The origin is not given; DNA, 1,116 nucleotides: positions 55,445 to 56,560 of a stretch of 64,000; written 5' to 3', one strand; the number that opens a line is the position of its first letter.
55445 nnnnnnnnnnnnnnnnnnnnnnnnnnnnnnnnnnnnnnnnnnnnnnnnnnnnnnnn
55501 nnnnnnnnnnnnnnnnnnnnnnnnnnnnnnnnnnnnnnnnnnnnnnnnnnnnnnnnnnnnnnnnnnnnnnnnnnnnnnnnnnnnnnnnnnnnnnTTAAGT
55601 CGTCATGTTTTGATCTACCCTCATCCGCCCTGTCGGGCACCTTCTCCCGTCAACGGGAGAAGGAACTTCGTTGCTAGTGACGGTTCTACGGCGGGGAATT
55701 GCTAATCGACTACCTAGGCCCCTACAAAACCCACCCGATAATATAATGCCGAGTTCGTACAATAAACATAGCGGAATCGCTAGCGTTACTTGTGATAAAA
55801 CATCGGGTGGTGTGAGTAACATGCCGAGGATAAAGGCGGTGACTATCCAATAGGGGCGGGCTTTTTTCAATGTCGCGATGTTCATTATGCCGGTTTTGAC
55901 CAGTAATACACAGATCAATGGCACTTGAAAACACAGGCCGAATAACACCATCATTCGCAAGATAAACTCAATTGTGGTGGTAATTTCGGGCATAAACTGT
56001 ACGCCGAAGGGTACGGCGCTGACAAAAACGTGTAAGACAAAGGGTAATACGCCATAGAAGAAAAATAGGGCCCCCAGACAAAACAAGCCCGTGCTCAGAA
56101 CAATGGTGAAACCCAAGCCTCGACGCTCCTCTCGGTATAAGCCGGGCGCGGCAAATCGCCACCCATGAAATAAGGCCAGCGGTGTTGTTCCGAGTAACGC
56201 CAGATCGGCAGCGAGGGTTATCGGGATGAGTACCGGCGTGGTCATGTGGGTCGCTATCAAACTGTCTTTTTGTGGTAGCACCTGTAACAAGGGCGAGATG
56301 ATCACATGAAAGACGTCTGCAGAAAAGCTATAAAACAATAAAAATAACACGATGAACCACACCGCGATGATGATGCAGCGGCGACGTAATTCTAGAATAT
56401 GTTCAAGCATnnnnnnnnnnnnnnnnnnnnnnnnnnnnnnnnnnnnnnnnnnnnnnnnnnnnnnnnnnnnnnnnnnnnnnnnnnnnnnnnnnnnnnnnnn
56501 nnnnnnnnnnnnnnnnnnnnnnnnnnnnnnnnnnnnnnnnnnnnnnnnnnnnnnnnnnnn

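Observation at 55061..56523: tatC inverted relative to tatAB, bracketed by palindromes, with its C-terminal tail encoded by the palindrome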

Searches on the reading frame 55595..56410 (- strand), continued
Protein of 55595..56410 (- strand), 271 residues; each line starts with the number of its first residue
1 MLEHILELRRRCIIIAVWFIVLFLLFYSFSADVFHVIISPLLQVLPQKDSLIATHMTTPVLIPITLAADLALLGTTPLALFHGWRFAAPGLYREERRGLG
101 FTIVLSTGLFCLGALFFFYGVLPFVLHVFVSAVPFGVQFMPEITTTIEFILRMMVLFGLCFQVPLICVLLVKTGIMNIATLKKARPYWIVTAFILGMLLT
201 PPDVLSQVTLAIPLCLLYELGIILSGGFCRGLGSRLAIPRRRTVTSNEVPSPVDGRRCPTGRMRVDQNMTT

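Call 36: list_cluster_members(proteins=[P0001, P0002, P0003])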
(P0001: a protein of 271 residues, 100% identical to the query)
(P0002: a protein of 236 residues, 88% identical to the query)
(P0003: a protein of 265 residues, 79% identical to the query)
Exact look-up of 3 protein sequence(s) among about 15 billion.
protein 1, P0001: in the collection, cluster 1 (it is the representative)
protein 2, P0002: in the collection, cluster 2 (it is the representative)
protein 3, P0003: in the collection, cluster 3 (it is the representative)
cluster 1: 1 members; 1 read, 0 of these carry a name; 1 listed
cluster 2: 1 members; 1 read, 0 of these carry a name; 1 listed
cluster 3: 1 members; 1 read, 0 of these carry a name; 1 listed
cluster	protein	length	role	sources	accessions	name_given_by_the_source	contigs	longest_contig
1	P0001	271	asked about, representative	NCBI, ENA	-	-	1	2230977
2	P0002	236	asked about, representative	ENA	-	-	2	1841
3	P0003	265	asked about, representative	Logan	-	-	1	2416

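Call 59: predict_structure(alignment_id=A1)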
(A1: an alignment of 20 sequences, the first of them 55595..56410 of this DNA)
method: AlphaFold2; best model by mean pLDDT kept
length: 271 residues; sequences in the alignment: 20
mean_pLDDT: 67.8   pTM: 0.61
mean pLDDT of the five models: 67.8, 66.0, 65.7, 63.1, 58.2
residues with pLDDT >= 90: 19; 70-90: 122; 50-70: 81; < 50: 49
segments of 3 or more residues with pLDDT < 50: 49-56, 77-80, 86-92, 232-248, 254-261
pLDDT, mean of each block of 10 residues (from residue 1): 70 74 75 70 59 49 55 52 49 59 79 80 76 63 68 77 84 85 90 80 77 89 79 45 46 46 53 60
secondary structure, 60 per line:
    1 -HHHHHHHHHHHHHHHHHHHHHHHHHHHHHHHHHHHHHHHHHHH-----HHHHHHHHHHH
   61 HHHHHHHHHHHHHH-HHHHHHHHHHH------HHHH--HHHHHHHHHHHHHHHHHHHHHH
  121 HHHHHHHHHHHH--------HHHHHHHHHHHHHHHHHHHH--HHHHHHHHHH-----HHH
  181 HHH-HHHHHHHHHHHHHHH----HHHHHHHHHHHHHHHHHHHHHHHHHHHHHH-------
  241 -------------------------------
elements in order: H2-44 H50-74 H76-86 H93-96 H99-132 H141-160 H163-172 H178-183 H185-199 H204-233

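Call 61: search_protein_families(library=pfam, proteins=[L012:7278-8000:+, L012:8709-9935:+, L012:9985-10950:-, L009:1093-2343:+, L007:3-1028:+], max_evalue=0.001)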
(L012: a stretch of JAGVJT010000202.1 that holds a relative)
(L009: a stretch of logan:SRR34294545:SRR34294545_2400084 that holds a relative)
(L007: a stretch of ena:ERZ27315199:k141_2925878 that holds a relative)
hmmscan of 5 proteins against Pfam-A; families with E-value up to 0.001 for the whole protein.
L012:7278-8000:+ (240 aa): 1 family
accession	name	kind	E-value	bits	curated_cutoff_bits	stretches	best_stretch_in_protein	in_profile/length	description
PF03070.21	TENA_THI-4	-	2.2e-08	34.6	22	1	26-221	16-206/210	TENA/THI-4/PQQC family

L012:8709-9935:+ (408 aa): 1 family
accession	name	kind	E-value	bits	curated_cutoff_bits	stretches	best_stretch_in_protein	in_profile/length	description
PF02015.22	Glyco_hydro_45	-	1e-05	26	27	1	114-178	92-162/214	Glycosyl hydrolase family 45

L012:9985-10950:- (321 aa): 2 families
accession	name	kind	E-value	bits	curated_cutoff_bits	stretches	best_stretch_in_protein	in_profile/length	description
PF00892.27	EamA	-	4.8e-47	160.1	28.2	2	18-153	3-134/135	EamA-like transporter family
PF08627.16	CRT-like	-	8.1e-05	22.2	26.9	1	55-188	44-174/335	CRT-like, chloroquine-resistance transporter-like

L009:1093-2343:+ (416 aa): 2 families
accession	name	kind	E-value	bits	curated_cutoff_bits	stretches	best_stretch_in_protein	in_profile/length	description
PF13173.12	AAA_14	-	1.1e-21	77.6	27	1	41-164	5-129/129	AAA domain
PF13481.12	AAA_25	-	3.9e-05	23.8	27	1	20-68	15-63/195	AAA domain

L007:3-1028:+ (341 aa): 1 family
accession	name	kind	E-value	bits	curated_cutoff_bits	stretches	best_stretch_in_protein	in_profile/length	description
PF03797.25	Autotransporter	-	1.8e-39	136.5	26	1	68-306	1-243/255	Autotransporter beta-domain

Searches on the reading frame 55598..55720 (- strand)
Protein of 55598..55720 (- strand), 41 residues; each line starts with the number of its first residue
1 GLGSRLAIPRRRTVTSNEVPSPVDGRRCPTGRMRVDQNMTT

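Call 63: find_homologous_proteins(query=window:55598-55720:-, max_evalue=0.01)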
Query seq(41 aa): no candidate shares three 5-residue words with the query. No homologue found.
